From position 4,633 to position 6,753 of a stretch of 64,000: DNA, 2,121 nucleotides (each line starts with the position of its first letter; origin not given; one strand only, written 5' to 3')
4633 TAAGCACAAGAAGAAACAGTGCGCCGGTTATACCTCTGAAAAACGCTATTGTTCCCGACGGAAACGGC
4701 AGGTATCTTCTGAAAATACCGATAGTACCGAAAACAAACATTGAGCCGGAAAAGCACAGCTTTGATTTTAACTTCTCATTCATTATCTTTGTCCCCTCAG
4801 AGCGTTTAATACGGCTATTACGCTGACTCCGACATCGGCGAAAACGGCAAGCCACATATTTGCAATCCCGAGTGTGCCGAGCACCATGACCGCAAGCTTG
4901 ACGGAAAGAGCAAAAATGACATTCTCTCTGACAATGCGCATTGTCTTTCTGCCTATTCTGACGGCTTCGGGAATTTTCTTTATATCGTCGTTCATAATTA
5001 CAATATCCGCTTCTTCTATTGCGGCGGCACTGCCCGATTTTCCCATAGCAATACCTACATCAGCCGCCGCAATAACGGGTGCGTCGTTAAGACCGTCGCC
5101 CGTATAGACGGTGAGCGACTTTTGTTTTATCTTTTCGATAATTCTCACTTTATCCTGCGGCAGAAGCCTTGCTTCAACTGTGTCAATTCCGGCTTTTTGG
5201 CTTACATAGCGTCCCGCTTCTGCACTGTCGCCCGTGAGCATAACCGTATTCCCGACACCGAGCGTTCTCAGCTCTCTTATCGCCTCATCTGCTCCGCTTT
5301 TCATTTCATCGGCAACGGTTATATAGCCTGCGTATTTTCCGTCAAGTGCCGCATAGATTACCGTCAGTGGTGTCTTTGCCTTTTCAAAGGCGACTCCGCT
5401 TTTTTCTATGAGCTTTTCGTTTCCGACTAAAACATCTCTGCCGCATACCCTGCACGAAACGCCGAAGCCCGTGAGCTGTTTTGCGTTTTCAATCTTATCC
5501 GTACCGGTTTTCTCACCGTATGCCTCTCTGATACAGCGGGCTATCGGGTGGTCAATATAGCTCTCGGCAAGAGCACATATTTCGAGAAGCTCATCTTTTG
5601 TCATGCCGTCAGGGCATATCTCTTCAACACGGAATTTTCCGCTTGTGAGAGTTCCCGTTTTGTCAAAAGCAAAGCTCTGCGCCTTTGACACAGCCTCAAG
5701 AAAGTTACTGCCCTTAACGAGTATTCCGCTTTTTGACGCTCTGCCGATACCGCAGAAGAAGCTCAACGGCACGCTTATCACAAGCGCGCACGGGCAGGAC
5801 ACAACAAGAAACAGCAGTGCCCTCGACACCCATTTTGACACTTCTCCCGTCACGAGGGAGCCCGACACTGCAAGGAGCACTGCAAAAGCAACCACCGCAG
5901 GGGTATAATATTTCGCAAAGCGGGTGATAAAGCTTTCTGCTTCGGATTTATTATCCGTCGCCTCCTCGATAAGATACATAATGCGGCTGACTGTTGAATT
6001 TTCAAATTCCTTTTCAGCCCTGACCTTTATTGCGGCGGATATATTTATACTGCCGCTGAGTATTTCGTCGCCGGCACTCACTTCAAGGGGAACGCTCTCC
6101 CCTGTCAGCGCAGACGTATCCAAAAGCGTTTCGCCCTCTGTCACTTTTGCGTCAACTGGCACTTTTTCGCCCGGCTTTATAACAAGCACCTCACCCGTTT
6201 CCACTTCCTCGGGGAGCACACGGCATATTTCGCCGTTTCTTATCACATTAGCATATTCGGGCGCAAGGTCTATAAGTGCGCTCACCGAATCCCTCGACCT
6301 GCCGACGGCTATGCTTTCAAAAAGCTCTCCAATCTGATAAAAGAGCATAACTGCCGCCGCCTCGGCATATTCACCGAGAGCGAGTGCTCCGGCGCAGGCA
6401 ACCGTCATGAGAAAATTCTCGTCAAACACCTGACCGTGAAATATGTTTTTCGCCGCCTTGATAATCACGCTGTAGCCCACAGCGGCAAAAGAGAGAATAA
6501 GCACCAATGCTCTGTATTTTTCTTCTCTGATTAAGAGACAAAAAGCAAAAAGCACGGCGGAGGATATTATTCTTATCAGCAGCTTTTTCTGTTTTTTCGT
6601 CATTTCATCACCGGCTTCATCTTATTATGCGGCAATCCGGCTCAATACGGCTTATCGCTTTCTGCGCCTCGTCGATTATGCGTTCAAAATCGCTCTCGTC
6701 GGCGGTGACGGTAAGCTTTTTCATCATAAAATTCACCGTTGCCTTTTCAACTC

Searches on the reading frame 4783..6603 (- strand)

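Call 34: search_protein_families(library=pfam, proteins=[window:4783-6603:-], max_evalue=0.00001)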
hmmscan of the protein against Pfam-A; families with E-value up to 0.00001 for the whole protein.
window:4783-6603:- (606 aa): 2 families
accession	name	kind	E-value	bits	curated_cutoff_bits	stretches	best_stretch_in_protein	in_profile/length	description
PF00122.25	E1-E2_ATPase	-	1.5e-48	165.1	28.1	1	113-291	2-180/181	E1-E2 ATPase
PF00702.32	Hydrolase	-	3.5e-24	86.7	26.4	1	311-515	4-191/191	haloacid dehalogenase-like hydrolase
